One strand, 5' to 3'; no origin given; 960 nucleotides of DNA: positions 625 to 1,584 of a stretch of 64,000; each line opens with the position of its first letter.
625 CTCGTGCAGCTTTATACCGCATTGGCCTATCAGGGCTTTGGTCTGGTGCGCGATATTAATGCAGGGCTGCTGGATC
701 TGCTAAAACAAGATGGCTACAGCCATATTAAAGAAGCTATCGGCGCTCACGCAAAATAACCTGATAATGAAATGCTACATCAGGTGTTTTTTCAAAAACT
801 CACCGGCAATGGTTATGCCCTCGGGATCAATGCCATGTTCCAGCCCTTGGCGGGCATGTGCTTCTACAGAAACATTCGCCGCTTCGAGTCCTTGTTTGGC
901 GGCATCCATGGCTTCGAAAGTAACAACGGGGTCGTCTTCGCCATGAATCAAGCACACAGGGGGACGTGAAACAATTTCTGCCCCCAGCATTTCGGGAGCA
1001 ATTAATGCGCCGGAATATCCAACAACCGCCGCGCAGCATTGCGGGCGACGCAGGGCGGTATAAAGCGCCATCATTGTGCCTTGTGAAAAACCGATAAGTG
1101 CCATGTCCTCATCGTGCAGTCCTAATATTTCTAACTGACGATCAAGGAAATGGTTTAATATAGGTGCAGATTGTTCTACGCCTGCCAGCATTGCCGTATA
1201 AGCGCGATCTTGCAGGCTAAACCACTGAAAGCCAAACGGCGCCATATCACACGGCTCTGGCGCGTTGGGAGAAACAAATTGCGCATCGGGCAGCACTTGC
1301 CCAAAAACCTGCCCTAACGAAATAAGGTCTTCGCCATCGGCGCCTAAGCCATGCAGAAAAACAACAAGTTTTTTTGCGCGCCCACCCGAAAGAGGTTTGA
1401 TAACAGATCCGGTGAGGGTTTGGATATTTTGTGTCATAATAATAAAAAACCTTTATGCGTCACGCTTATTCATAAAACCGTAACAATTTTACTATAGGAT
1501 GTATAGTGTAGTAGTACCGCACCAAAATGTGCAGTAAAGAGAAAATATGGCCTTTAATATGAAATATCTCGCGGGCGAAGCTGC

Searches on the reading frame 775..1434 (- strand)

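Call 114: search_protein_families(library=pfam, proteins=[window:775-1434:-], max_evalue=0.001)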
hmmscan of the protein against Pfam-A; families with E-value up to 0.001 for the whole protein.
window:775-1434:- (219 aa): 5 families
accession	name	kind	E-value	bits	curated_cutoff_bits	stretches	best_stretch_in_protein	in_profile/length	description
PF02230.22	Abhydrolase_2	-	8.4e-40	137.4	23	1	18-217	11-216/217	Phospholipase/Carboxylesterase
PF01738.24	DLH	-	9.6e-08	32.3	21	1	108-201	96-187/217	Dienelactone hydrolase family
PF00561.26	Abhydrolase_1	-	2.3e-07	31.1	25.8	1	23-145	2-103/245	alpha/beta hydrolase fold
PF03959.19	FSH1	-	0.00017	21.8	21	1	24-176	7-179/211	Serine hydrolase (FSH1)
PF12146.15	Hydrolase_4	-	0.00025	20.9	27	0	109-145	76-112/239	Serine aminopeptidase, S33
